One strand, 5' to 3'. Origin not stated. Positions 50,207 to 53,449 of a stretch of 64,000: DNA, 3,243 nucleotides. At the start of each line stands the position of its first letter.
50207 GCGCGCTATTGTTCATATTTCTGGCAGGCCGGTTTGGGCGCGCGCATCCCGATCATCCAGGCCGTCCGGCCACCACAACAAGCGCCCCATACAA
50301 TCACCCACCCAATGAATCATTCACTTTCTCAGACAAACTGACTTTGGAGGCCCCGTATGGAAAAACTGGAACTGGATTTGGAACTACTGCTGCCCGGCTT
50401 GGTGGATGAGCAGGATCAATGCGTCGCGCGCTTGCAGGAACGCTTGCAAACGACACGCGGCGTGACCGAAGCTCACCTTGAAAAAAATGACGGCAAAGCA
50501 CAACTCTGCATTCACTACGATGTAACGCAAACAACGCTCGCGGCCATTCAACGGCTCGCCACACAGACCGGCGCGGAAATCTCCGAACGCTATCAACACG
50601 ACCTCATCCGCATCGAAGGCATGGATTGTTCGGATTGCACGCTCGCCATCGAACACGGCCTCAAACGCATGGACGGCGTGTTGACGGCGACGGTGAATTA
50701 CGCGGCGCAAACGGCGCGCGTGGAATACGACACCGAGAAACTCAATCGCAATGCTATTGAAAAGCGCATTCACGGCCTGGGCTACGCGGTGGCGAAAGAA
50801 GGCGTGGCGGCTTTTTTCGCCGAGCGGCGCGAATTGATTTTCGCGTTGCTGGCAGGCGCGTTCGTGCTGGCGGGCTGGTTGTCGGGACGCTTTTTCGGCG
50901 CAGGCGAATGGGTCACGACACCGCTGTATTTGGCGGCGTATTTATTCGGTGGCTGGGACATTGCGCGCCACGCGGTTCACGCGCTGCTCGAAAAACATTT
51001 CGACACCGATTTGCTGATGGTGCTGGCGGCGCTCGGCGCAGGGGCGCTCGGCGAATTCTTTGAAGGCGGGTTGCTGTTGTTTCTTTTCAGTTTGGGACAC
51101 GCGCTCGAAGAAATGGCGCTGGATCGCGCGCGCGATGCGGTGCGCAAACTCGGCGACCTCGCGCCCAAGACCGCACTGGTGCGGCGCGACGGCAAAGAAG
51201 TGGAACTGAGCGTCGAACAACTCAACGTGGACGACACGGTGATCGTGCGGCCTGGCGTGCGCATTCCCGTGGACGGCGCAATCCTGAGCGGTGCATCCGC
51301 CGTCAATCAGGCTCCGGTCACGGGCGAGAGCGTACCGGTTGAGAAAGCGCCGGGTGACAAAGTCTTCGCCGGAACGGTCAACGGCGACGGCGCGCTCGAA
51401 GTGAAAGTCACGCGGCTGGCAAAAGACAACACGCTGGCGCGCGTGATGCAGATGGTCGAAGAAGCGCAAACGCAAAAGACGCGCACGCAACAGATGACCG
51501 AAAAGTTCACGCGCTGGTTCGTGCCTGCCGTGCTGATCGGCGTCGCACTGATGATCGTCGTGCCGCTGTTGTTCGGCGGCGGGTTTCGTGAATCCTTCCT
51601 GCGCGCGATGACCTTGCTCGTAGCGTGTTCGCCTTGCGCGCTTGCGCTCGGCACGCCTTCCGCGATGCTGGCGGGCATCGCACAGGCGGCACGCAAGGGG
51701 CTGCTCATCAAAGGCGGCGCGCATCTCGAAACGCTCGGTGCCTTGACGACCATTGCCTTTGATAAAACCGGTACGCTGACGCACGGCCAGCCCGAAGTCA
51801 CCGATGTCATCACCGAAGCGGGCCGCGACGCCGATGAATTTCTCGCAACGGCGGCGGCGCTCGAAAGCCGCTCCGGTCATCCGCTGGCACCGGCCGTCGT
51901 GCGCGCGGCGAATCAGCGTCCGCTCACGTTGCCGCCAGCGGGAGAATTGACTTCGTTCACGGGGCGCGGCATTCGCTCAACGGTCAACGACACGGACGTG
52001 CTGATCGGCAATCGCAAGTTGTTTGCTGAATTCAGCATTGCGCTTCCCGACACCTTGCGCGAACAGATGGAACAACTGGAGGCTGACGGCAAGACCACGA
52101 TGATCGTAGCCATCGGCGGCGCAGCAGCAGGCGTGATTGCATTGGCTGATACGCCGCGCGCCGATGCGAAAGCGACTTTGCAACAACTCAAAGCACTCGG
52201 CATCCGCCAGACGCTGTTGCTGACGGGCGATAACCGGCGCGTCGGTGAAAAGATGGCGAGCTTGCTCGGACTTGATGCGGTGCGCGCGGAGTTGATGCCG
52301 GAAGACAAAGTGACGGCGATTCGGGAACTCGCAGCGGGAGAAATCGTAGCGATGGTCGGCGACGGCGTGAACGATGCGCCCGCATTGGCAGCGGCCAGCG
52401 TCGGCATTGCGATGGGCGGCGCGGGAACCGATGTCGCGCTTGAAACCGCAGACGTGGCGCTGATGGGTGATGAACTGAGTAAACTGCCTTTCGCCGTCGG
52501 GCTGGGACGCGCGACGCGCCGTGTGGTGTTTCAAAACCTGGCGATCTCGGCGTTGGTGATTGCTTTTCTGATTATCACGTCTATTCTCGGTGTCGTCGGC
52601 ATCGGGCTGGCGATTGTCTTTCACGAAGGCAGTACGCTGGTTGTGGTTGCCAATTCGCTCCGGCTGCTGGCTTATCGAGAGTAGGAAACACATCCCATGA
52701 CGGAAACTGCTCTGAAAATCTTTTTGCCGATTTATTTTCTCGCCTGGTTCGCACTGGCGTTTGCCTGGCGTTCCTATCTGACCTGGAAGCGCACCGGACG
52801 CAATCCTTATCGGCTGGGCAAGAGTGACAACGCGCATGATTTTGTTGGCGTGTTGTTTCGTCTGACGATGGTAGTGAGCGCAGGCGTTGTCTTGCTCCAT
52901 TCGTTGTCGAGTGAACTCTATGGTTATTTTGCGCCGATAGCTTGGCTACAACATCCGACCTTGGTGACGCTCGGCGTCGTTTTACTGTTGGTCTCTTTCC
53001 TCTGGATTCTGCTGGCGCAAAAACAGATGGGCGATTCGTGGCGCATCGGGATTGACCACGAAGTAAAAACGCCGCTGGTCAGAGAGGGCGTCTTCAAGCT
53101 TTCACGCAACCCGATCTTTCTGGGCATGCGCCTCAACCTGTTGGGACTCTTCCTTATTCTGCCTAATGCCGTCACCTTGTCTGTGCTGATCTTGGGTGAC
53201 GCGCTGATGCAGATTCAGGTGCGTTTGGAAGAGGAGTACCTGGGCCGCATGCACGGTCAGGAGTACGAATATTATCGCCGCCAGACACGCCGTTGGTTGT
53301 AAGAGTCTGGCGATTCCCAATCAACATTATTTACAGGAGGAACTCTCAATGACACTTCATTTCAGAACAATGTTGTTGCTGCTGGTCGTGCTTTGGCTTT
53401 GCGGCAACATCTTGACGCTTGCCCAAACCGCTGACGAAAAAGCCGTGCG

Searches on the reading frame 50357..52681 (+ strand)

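Call 58: search_protein_families(library=pfam, proteins=[window:50357-52681:+], max_evalue=0.001)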
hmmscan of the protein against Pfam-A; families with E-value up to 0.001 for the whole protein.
window:50357-52681:+ (775 aa): 3 families
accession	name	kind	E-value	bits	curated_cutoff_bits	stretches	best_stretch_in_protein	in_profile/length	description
PF00122.25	E1-E2_ATPase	-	4e-56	189.8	28.1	1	268-447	2-181/181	E1-E2 ATPase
PF00702.32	Hydrolase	-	1e-39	137.4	26.4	1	464-680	2-190/191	haloacid dehalogenase-like hydrolase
PF00403.32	HMA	-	4e-19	69.2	24.8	1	84-143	2-61/62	Heavy-metal-associated domain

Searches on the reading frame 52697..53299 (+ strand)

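Call 58: search_protein_families(library=pfam, proteins=[window:52697-53299:+], max_evalue=0.001)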
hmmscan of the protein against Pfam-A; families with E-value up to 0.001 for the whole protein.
window:52697-53299:+ (201 aa): 3 families
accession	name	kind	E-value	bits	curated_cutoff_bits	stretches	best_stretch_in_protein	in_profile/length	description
PF04191.18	PEMT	-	3e-09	37.7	25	1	90-188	3-104/105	Phospholipid methyltransferase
PF04140.19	ICMT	-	6.2e-06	27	24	1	98-180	6-89/95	Isoprenylcysteine carboxyl methyltransferase (ICMT) family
PF06966.17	DUF1295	-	8.9e-05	22.5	20.4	1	54-196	85-234/235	Protein of unknown function (DUF1295)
